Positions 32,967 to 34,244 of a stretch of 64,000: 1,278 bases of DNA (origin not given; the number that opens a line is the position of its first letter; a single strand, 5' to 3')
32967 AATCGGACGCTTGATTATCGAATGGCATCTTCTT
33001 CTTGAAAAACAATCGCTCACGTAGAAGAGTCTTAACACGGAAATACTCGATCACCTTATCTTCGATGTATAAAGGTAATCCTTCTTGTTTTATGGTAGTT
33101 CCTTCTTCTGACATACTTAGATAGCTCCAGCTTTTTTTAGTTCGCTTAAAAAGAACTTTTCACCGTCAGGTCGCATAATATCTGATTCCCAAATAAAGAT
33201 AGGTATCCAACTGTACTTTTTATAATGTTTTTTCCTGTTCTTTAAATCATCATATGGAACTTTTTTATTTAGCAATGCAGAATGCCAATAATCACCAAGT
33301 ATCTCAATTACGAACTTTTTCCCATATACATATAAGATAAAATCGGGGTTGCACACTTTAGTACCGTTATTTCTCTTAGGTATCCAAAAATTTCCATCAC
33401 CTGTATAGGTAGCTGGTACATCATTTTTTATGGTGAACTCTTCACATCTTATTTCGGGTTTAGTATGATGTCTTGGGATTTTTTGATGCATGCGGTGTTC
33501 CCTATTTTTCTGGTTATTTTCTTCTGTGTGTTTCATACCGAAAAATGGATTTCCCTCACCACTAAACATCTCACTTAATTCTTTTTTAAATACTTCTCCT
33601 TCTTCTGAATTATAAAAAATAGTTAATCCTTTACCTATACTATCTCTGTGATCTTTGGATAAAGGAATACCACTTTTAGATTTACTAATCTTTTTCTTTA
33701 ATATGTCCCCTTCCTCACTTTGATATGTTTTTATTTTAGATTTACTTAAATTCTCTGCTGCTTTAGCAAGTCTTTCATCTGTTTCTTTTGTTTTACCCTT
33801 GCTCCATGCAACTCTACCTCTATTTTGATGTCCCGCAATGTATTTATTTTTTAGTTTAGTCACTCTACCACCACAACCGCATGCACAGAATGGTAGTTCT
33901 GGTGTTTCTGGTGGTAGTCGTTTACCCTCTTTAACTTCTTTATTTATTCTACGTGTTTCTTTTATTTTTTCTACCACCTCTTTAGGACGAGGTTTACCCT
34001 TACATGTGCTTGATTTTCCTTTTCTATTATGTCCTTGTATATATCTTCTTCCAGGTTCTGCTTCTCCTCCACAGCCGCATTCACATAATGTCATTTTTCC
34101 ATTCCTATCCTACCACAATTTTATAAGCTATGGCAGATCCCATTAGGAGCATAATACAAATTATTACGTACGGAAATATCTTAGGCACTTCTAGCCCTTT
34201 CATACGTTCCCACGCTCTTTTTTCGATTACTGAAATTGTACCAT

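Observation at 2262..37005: Every giant surface-protein gene is followed by a NUMOD-repeat nuclease gene (3 HNH, 3 Vsr-like)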

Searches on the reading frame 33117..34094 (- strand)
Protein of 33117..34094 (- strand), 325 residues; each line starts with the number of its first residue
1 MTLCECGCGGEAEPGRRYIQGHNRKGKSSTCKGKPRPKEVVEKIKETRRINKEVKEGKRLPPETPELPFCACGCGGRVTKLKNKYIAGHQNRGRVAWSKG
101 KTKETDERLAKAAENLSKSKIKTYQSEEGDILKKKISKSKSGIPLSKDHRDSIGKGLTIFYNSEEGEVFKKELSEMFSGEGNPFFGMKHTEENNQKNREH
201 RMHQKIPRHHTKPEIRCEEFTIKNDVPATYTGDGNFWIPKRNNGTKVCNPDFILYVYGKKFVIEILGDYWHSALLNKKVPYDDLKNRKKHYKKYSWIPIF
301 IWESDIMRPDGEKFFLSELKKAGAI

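Call 3: search_protein_families(library=pfam, proteins=[window:33117-34094:-], max_evalue=0.01)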
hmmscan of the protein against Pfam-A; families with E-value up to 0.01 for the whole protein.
window:33117-34094:- (325 aa): 1 family
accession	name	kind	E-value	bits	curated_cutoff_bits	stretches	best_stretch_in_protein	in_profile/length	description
PF07460.16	NUMOD3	-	7.7e-05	23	20.4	1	170-193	9-32/37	NUMOD3 motif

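Call 4: search_protein_families(library=phrogs, proteins=[window:33117-34094:-], max_evalue=0.001)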
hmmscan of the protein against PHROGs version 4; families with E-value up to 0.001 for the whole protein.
window:33117-34094:- (325 aa): 1 family
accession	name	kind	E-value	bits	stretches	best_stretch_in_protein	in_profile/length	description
phrog_314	-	DNA, RNA and nucleotide metabolism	0.00012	22.1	1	130-298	289-387/574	homing endonuclease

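Call 17: find_encoding_contigs(protein=window:33117-34094:-, flank=10000, max_places=6)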
Protein window:33117-34094:- (325 aa): 4 contigs read that carry it; 3 places shown.
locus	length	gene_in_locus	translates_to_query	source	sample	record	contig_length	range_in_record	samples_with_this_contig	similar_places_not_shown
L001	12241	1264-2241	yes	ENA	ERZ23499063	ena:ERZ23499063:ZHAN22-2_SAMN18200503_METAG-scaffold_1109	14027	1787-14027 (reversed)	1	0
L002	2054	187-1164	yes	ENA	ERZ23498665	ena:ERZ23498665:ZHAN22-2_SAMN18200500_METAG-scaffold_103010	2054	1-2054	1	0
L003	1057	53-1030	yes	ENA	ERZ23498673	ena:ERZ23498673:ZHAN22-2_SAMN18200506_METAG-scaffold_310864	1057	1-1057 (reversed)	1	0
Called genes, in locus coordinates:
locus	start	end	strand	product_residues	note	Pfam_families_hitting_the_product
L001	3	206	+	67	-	?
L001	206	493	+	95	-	-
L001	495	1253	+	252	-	-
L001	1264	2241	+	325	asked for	-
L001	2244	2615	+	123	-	-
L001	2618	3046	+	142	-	-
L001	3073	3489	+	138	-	-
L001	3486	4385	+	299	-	PF05605:zf-Di19 (weak)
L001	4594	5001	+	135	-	-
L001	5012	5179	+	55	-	-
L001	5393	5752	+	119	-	-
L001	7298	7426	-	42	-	-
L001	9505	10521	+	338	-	-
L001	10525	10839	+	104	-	-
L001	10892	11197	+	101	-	-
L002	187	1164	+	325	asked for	-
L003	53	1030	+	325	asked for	-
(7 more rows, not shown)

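Call 18: find_homologous_proteins(query=window:33117-34094:-, max_evalue=0.001)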
Query window:33117-34094:- (325 aa): 55 proteins with E <= 0.001 among 1590 candidates.
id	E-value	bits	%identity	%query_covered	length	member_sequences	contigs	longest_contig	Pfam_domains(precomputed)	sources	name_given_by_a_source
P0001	1.8e-196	670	88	100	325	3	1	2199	-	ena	-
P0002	1.0e-189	648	86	100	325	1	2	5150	-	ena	-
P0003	4.8e-184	629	83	100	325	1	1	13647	PF07460.17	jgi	-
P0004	1.9e-179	614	75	100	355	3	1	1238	PF07460.17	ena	-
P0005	2.4e-178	611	75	100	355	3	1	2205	PF07460.17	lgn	-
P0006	8.6e-102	359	55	100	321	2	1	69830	PF07460.17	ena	-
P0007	1.7e-98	348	46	100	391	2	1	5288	PF07460.17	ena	-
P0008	1.1e-94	336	55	100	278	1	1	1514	PF07460.17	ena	-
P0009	4.4e-94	334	46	80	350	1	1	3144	PF07460.17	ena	-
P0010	1.5e-89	319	34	100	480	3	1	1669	PF07460.17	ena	-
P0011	1.0e-77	280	38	76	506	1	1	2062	PF07460.17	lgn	-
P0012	4.8e-68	248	45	100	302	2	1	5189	PF07460.17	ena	-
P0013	6.4e-62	228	44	100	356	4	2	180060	-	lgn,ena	-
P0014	7.2e-62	228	44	100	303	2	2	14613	PF07460.17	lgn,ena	-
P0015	4.9e-58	215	36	96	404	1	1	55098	PF07460.17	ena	-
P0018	2.1e-45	174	48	60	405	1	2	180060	PF07460.17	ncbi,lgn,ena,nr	ncbi:hypothetical protein KAW18_01415 [candidate division WOR-3 bacterium]|nr:hypothetical protein [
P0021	1.7e-39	154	34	94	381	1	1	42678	PF07460.17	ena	-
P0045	6.3e-17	80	48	36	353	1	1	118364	-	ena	-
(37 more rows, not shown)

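Call 20: find_encoding_contigs(protein=P0006, flank=10000, max_places=2)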
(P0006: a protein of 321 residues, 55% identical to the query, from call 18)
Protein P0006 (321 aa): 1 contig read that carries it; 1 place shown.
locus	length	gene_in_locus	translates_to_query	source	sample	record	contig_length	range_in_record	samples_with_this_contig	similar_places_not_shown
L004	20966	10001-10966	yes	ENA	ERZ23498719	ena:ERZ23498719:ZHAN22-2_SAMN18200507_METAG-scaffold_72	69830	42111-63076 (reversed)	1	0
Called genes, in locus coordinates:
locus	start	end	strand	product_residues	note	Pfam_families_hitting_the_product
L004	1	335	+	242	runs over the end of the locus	PF00535:Glycos_transf_2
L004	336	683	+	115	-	-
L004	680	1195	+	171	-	-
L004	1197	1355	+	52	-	-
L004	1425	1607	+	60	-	-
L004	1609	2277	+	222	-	-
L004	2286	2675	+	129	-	-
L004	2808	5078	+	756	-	PF02516:STT3, PF22627:AglB_core-like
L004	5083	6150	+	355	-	-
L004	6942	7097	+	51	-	-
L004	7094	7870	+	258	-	PF07460:NUMOD3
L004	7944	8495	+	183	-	-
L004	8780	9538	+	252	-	-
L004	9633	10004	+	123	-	-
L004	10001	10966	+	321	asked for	PF07460:NUMOD3 (weak)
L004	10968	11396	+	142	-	-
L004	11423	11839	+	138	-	-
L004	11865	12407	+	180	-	-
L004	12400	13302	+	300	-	-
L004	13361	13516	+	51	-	-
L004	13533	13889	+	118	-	-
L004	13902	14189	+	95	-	-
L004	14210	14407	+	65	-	-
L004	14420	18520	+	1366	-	-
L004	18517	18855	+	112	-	-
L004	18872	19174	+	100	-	-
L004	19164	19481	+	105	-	-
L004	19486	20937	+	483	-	PF05443:ROS_MUCR (weak), PF07460:NUMOD3 (faint)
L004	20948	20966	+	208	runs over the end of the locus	-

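Call 21: find_encoding_contigs(protein=P0015, flank=10000, max_places=2)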
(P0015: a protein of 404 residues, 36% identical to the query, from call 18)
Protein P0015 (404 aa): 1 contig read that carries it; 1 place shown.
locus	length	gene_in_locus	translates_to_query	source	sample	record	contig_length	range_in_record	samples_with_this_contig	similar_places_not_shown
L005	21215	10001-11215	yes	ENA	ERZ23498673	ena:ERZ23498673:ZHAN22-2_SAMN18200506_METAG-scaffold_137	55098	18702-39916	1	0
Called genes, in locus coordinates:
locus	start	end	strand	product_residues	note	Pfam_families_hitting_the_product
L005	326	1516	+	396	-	-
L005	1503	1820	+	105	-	-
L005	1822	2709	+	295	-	-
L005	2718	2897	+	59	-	-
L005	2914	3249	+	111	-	-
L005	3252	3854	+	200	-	-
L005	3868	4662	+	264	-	-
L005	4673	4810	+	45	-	-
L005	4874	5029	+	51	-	-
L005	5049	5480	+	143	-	-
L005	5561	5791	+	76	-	-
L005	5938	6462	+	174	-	-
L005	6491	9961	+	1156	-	PF13715:CarbopepD_reg_2 (faint), PF17210:SdrD_B (faint), PF13620:CarboxypepD_reg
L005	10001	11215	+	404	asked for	PF07460:NUMOD3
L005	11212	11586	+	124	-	-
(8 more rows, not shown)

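Call 25: find_encoding_contigs(protein=P0045, flank=10000, max_places=2)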
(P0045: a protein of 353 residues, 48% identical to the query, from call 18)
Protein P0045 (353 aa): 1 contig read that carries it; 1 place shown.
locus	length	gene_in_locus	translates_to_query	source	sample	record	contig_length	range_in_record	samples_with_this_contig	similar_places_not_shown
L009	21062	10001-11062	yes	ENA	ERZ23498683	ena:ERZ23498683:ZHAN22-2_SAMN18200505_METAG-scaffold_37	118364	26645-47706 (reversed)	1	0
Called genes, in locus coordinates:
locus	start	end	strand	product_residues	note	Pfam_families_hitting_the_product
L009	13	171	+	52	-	-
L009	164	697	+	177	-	-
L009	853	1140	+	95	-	PF04480:DUF559 (weak), PF18741:MTES_1575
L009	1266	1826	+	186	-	PF22769:DCD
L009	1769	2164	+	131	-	-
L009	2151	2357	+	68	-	-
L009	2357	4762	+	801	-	PF02516:STT3, PF22627:AglB_core-like, PF18079:AglB_L1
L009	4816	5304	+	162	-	-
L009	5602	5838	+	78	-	-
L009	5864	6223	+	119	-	-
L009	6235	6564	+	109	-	-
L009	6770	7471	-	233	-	-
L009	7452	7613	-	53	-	-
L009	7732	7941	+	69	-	-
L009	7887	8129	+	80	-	-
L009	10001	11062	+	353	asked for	-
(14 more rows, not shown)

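Call 47: find_encoding_contigs(protein=P0021, flank=10000, max_places=1)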
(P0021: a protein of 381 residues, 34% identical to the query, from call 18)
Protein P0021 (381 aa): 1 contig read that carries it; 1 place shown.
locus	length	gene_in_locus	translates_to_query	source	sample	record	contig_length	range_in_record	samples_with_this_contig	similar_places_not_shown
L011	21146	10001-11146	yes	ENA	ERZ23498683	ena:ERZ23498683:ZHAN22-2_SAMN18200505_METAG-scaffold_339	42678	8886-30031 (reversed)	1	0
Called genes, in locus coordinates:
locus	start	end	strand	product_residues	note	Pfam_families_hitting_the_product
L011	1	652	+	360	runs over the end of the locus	PF07460:NUMOD3 (weak)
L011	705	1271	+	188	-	-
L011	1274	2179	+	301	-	PF07460:NUMOD3 (faint)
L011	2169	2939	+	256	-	-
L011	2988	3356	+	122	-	-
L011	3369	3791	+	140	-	-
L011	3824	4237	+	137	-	-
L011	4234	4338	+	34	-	-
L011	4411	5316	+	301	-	-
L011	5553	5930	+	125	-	-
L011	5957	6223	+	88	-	-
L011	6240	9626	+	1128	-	-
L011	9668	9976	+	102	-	-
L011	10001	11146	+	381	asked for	PF07460:NUMOD3 (weak)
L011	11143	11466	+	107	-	-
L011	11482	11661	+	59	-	-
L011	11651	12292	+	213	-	-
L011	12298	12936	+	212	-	-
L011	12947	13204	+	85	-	-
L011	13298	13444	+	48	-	-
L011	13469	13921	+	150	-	-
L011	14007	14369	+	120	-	-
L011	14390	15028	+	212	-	-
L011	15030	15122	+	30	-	-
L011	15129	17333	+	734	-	-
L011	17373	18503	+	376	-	PF07460:NUMOD3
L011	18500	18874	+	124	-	-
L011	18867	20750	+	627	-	-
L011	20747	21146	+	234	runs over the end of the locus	-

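Call 83: list_cluster_members(proteins=[P0018, P0082])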
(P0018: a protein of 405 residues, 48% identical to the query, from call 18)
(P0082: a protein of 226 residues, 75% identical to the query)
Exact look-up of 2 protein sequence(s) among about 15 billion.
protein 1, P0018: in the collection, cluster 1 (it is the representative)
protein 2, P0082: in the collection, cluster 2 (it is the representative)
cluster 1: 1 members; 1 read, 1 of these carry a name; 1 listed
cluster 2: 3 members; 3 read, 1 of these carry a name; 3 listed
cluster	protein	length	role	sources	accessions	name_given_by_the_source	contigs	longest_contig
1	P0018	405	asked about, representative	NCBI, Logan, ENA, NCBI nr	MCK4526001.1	hypothetical protein KAW18_01415 [candidate division WOR-3 bacterium] | hypothetical protein [candidate division WOR-3 bacterium]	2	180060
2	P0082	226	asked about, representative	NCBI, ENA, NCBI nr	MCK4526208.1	hypothetical protein KAW18_02455 [candidate division WOR-3 bacterium] | hypothetical protein [candidate division WOR-3 bacterium]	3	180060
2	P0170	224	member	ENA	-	-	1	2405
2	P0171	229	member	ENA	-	-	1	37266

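Call 92: search_protein_families(library=ncbifam, proteins=[window:33117-34094:-], max_evalue=0.05)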
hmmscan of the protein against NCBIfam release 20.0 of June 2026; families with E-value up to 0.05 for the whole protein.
window:33117-34094:- (325 aa): 1 family
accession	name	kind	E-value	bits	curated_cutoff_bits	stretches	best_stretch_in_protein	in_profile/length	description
TIGR01021.1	rpsE_bact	equivalog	0.043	13.7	164.05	0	75-133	20-76/156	30S ribosomal protein S5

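Call 93: search_dna_similar(query=window:33117-34094:-, collection=phages, mode=protein, max_evalue=0.001, max_rows=12)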
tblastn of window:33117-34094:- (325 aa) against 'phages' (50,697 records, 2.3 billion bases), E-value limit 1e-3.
No match.
